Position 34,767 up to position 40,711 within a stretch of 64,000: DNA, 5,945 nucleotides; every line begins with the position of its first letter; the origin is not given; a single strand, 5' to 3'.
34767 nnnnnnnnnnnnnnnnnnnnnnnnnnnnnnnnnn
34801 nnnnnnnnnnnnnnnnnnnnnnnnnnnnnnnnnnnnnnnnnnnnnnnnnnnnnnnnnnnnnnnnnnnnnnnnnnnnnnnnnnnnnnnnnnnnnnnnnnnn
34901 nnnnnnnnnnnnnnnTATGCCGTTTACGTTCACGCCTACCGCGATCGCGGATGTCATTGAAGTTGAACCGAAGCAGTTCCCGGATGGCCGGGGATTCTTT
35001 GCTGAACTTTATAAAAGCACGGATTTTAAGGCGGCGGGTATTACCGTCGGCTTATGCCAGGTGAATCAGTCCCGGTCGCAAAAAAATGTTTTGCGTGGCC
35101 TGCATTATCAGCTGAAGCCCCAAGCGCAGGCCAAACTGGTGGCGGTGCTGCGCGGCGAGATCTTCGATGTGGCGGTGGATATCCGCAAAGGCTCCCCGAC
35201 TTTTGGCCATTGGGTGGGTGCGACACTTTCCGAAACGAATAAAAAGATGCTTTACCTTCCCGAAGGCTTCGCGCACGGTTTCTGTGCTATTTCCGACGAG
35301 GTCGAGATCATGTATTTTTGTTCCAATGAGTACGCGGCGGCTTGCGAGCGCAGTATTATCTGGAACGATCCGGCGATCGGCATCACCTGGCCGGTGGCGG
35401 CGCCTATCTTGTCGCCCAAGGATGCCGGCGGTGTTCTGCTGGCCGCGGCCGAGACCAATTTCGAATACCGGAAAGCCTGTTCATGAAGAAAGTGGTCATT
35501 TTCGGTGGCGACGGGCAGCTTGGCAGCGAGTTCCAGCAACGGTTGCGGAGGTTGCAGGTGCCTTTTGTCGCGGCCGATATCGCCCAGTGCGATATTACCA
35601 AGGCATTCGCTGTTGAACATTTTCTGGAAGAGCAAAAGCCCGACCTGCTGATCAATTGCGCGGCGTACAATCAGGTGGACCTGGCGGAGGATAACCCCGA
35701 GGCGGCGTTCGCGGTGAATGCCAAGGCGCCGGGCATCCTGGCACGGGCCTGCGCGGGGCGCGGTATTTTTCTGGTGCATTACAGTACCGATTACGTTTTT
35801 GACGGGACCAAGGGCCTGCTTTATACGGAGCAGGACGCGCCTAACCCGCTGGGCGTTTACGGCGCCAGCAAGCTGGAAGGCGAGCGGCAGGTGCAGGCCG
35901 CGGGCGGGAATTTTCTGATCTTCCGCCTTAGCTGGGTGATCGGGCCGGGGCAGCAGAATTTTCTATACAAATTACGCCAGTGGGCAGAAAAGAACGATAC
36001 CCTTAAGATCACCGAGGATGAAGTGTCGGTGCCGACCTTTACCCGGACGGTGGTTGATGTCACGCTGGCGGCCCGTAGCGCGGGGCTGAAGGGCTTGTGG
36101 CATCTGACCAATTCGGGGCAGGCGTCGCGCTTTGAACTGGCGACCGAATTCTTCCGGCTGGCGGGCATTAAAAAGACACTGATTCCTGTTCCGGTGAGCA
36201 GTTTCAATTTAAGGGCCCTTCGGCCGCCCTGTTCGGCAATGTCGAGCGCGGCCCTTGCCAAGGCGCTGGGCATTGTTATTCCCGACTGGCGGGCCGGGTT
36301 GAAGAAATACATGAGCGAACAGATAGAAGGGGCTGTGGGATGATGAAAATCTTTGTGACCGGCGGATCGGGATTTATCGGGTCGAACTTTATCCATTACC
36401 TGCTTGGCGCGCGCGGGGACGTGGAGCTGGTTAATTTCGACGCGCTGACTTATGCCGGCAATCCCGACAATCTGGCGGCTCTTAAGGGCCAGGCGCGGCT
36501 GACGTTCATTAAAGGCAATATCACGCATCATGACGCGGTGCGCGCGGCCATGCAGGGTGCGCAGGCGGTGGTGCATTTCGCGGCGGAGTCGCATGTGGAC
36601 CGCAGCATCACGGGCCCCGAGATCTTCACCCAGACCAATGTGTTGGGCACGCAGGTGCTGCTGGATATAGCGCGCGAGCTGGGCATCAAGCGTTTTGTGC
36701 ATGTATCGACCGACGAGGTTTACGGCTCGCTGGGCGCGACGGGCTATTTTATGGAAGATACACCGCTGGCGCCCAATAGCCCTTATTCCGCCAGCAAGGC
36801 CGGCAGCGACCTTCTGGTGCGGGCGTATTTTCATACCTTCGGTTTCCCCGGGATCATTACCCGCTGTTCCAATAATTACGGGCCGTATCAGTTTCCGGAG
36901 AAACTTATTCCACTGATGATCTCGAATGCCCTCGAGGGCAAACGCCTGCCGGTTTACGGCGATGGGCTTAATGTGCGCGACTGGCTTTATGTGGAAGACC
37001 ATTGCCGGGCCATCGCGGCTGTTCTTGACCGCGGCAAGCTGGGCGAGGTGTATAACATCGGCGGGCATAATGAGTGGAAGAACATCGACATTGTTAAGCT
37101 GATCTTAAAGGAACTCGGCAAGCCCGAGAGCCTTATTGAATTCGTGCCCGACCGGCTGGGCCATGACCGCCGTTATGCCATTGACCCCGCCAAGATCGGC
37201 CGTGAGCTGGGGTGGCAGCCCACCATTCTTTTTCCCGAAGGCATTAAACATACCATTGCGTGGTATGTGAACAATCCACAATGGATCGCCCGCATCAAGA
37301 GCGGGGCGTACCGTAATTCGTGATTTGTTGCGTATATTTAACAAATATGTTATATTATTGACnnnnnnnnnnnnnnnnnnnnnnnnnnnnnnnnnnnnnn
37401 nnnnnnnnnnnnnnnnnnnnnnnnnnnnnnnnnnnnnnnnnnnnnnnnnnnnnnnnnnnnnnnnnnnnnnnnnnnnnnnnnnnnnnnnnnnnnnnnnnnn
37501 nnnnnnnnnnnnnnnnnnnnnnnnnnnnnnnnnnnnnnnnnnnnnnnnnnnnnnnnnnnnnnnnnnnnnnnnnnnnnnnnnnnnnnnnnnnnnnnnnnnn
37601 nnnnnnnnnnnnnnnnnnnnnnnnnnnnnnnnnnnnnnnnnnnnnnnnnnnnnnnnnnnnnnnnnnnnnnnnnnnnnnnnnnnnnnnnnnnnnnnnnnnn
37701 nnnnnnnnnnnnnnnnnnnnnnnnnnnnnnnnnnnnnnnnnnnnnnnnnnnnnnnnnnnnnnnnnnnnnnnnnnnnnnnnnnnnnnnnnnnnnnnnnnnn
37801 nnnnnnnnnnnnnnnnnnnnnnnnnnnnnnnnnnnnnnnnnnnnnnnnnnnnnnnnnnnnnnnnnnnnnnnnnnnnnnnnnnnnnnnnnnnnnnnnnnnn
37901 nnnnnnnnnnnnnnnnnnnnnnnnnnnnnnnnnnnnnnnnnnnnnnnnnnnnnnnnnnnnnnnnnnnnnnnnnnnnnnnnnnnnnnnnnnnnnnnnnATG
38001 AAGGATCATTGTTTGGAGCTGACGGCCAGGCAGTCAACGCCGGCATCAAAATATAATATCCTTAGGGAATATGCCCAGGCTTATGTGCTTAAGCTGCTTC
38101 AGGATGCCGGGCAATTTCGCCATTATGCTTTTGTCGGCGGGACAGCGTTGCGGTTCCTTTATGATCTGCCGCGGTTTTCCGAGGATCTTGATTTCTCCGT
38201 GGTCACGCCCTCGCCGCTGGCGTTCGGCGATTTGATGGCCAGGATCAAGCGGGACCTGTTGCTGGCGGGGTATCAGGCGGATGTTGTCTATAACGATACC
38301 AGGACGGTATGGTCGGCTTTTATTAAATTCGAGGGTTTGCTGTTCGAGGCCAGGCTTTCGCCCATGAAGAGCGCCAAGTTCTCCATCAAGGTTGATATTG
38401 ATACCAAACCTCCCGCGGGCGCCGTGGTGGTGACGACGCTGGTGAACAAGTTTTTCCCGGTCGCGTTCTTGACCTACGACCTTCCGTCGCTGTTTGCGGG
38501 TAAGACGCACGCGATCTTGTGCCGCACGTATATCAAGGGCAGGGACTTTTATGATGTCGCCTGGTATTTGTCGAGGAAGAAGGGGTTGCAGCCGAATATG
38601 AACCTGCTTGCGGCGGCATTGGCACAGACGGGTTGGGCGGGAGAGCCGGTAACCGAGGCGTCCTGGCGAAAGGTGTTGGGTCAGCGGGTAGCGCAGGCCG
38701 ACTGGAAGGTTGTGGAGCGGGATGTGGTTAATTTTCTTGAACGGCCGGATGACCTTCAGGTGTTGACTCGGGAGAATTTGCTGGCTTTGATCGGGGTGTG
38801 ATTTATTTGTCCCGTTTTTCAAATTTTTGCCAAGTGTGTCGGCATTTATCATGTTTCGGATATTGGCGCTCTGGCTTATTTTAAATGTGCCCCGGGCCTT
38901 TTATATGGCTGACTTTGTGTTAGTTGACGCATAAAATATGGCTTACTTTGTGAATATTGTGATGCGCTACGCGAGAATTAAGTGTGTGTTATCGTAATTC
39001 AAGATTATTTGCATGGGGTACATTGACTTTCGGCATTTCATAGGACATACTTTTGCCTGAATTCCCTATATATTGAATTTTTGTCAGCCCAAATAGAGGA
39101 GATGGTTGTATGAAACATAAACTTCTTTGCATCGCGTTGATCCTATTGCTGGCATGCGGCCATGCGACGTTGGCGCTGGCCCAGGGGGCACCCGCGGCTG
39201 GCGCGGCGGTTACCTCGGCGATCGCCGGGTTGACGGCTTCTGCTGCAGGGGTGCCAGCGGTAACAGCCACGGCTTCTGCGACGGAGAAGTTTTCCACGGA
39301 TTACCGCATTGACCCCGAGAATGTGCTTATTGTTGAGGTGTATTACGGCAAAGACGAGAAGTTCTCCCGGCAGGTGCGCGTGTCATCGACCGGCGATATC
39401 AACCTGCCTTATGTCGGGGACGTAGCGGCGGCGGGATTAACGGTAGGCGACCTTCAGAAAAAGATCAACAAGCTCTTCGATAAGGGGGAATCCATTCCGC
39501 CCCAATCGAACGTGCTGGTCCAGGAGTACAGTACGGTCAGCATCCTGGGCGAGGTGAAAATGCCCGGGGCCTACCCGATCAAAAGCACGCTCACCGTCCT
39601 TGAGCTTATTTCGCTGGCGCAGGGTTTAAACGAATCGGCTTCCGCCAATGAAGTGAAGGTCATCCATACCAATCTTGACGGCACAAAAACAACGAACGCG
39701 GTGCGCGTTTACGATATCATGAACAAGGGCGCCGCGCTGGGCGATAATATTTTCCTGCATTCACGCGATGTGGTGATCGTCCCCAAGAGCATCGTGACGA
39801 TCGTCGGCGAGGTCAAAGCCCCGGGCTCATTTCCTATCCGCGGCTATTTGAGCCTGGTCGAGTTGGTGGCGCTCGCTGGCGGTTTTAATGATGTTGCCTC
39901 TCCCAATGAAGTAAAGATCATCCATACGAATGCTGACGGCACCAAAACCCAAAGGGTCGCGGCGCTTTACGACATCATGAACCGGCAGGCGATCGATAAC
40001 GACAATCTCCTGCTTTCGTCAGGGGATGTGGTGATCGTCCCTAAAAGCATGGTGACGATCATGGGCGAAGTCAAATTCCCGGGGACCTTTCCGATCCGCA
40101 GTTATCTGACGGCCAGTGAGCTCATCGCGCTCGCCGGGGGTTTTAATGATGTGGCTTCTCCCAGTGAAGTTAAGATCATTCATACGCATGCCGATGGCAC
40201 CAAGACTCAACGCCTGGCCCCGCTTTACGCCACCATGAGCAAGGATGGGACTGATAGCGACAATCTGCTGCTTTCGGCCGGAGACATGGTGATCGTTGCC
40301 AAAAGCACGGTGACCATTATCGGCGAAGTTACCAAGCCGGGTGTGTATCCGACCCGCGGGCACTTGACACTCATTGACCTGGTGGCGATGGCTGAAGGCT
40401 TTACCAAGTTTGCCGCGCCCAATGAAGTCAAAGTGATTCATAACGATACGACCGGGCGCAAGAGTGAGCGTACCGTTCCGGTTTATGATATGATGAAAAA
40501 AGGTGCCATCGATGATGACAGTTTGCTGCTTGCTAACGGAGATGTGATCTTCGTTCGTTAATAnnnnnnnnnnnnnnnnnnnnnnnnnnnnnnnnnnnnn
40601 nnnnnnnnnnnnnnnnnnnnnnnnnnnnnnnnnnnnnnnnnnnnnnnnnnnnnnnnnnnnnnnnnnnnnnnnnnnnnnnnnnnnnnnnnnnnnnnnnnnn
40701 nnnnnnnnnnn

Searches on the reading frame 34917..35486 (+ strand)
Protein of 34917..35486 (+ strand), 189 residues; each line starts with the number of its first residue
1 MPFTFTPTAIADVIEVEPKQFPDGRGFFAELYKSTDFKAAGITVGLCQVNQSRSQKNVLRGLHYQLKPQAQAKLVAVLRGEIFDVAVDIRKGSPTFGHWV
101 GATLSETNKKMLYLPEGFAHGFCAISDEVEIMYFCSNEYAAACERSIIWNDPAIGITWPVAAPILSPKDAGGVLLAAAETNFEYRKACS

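Call 9: search_protein_families(library=pfam, proteins=[window:34917-35486:+], max_evalue=0.001)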
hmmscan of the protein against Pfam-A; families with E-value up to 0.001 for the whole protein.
window:34917-35486:+ (189 aa): 1 family
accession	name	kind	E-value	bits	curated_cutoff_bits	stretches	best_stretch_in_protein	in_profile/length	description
PF00908.23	dTDP_sugar_isom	-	5.9e-69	231.5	27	1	8-175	2-166/168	dTDP-4-dehydrorhamnose 3,5-epimerase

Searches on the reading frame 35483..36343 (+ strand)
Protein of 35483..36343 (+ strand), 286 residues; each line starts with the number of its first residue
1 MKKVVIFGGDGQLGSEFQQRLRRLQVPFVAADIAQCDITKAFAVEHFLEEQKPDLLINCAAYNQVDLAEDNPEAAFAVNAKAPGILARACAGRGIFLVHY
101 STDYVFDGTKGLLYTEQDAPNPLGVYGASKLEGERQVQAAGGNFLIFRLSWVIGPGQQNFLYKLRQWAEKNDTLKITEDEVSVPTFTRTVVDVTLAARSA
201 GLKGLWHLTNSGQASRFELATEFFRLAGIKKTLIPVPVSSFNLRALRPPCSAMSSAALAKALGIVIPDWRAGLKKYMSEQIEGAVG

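Call 64: search_protein_families(library=pfam, proteins=[window:35483-36343:+], max_evalue=0.001)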
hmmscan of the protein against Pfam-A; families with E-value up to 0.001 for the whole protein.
window:35483-36343:+ (286 aa): 5 families
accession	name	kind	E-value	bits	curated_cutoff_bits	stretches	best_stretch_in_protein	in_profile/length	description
PF04321.23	RmlD_sub_bind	-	1.9e-85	286.8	27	1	3-279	2-284/287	RmlD substrate binding domain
PF01370.27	Epimerase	-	8.6e-21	74.9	20.9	1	4-159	1-180/240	NAD dependent epimerase/dehydratase family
PF16363.11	GDP_Man_Dehyd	-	1.5e-09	38.3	27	1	32-139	55-166/332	GDP-mannose 4,6 dehydratase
PF02719.21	Polysacc_synt_2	-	2e-07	30.9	20.2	1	3-140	25-152/293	Polysaccharide biosynthesis protein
PF07993.18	NAD_binding_4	-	0.00055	19.6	20.1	0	51-154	87-209/258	Male sterility protein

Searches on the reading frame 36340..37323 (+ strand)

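Call 9: search_protein_families(library=pfam, proteins=[window:36340-37323:+], max_evalue=0.001)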
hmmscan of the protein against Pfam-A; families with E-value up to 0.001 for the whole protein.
window:36340-37323:+ (327 aa): 8 families
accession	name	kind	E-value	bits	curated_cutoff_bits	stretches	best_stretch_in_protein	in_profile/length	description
PF16363.11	GDP_Man_Dehyd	-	4.1e-84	283.3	27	1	5-304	1-331/332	GDP-mannose 4,6 dehydratase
PF01370.27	Epimerase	-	1.2e-68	231.6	20.9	1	4-241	1-240/240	NAD dependent epimerase/dehydratase family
PF01073.25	3Beta_HSD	-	4e-21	75.7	22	1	6-223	2-223/280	3-beta hydroxysteroid dehydrogenase/isomerase family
PF04321.23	RmlD_sub_bind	-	2.1e-16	60.3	27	1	2-267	1-239/287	RmlD substrate binding domain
PF02719.21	Polysacc_synt_2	-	1.4e-14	54.4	20.2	1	4-135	1-142/293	Polysaccharide biosynthesis protein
PF07993.18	NAD_binding_4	-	6.1e-13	49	20.1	1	6-178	1-206/258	Male sterility protein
PF13460.12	NAD_binding_10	-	1.9e-12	47.9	27.2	1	8-132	1-106/184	NAD(P)H-binding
PF05368.20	NmrA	-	3.6e-05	23.9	27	1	3-123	4-106/298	NmrA-like family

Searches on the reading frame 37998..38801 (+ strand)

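Call 64: search_protein_families(library=pfam, proteins=[window:37998-38801:+], max_evalue=0.001)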
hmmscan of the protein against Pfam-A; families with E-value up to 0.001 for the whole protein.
window:37998-38801:+ (267 aa): 1 family
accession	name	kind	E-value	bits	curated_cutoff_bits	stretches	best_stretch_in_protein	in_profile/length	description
PF08843.17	AbiEii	-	1.3e-29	104.2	22.5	1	34-249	6-229/238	Nucleotidyl transferase AbiEii toxin, Type IV TA system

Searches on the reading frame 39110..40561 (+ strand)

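Call 9: search_protein_families(library=pfam, proteins=[window:39110-40561:+], max_evalue=0.001)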
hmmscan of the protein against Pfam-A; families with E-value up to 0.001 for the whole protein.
window:39110-40561:+ (483 aa): 4 families
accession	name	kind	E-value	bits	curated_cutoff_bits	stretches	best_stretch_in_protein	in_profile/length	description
PF10531.15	SLBB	-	6.5e-44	148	27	4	228-281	1-53/55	SLBB domain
PF22461.2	SLBB_2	-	3.2e-43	146.1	27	4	143-224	3-79/79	SLBB domain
PF02563.21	Poly_export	-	9.4e-15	55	28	1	62-137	4-76/77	Polysaccharide biosynthesis/export protein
PF11021.13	DUF2613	-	0.00012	22.5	22.1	1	30-81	3-54/55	Protein of unknown function (DUF2613)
